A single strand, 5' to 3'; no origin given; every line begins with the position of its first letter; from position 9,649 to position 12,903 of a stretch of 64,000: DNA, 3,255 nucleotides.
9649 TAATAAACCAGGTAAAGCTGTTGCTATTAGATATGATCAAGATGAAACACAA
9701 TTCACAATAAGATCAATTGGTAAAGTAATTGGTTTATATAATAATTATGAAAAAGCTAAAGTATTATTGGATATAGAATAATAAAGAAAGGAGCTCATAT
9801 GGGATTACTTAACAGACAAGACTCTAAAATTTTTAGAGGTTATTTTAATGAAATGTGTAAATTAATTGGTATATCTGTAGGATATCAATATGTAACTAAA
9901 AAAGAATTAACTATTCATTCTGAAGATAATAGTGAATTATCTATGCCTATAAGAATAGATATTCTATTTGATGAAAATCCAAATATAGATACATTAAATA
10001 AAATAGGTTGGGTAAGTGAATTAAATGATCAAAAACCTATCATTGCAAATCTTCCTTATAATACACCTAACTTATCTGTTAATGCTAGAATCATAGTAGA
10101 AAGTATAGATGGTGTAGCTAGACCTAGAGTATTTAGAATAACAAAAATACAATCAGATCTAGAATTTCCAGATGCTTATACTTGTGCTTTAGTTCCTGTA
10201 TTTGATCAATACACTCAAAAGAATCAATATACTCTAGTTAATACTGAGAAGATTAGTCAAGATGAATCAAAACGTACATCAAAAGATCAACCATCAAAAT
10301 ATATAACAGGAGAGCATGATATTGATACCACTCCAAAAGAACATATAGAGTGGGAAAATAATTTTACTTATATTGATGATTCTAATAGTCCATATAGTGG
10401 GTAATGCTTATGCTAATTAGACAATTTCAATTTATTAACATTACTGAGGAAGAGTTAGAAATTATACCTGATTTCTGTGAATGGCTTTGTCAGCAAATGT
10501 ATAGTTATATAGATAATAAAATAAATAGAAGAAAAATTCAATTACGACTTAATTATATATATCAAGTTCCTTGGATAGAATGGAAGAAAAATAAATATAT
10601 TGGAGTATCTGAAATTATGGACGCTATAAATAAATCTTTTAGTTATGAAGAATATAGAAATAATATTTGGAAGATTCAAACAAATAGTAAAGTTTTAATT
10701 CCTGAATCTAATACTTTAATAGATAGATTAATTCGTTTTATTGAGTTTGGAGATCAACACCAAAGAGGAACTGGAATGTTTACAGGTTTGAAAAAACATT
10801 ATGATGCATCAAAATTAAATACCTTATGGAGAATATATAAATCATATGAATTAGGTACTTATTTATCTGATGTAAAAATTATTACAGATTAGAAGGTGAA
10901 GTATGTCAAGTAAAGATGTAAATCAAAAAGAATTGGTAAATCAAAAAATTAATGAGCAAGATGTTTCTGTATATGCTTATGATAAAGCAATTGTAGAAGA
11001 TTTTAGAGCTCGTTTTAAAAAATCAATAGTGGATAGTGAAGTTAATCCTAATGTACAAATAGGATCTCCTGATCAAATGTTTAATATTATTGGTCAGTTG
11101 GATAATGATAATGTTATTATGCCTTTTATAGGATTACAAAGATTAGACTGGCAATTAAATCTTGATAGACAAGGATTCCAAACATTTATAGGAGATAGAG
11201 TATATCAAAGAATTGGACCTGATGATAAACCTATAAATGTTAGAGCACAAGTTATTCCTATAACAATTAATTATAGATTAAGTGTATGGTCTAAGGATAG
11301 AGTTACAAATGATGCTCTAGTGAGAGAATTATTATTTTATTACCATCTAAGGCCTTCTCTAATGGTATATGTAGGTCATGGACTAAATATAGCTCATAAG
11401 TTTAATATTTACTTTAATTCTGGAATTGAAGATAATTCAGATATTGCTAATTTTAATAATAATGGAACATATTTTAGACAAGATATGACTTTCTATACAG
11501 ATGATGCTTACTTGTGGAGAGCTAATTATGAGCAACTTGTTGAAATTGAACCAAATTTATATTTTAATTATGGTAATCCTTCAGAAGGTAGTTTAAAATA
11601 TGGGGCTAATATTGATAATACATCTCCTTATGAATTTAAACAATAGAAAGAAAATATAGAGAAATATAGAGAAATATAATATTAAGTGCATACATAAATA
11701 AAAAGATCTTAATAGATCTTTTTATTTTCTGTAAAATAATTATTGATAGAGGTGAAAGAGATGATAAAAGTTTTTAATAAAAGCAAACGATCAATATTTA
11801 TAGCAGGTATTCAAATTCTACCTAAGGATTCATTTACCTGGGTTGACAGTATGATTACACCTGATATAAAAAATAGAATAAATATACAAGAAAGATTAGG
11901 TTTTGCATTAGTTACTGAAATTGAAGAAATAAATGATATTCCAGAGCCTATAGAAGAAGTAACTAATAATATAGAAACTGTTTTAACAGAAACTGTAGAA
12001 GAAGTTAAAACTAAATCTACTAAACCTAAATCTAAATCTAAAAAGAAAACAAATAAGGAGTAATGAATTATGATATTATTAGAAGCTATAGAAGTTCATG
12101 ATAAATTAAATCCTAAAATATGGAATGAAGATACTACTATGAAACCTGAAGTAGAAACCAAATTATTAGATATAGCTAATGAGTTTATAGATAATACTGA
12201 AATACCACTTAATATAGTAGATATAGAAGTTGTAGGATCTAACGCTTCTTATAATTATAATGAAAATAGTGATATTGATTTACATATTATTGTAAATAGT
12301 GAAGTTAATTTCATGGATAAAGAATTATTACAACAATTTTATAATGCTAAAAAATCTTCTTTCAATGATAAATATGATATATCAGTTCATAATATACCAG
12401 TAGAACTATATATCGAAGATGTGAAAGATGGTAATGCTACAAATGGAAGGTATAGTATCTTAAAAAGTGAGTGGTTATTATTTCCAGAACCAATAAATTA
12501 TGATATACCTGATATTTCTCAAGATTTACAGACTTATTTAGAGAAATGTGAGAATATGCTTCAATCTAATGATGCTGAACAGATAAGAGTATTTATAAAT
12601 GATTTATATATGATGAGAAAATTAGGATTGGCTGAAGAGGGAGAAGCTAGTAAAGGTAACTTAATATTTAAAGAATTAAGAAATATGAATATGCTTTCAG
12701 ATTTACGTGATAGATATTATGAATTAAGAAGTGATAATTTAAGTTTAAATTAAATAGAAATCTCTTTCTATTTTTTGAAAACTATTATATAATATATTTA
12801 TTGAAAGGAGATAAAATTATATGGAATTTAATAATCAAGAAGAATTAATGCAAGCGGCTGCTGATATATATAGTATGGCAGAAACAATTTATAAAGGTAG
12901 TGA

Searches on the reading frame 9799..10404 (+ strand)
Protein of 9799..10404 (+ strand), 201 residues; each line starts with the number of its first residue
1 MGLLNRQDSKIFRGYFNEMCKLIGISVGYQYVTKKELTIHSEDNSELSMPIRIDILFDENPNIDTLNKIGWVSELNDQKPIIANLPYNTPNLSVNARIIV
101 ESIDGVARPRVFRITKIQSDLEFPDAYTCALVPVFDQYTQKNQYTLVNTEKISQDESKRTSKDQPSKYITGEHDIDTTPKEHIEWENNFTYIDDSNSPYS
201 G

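Call 33: search_protein_families(library=pfam, proteins=[window:9799-10404:+], max_evalue=0.01)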
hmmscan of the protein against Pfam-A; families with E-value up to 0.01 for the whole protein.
window:9799-10404:+ (201 aa): 1 family
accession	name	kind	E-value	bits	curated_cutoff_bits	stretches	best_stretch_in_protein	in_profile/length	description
PF01519.22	DUF16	-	0.0093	16.9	40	0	12-45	2-33/104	Protein of unknown function DUF16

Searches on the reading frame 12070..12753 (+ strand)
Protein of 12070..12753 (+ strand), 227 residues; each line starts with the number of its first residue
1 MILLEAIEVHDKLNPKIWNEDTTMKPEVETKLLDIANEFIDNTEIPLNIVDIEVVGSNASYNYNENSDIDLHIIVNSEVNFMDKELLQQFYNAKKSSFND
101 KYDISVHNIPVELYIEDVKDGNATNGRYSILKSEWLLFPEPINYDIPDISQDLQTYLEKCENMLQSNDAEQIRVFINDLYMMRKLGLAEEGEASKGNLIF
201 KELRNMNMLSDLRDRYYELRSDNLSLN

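Call 33: search_protein_families(library=pfam, proteins=[window:12070-12753:+], max_evalue=0.01)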
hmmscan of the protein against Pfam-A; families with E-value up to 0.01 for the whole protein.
window:12070-12753:+ (227 aa): 3 families
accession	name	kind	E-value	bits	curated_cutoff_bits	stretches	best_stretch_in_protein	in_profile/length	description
PF01909.29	NTP_transf_2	-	7e-06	26.8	21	1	49-106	14-73/93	Nucleotidyltransferase domain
PF22600.2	MTPAP-like_central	-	0.00055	20.5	27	1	19-93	16-86/139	Poly(A) RNA polymerase, mitochondrial-like, central palm domain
PF18765.7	Polbeta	-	0.00073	20.1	26.9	1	48-106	12-68/93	Polymerase beta, Nucleotidyltransferase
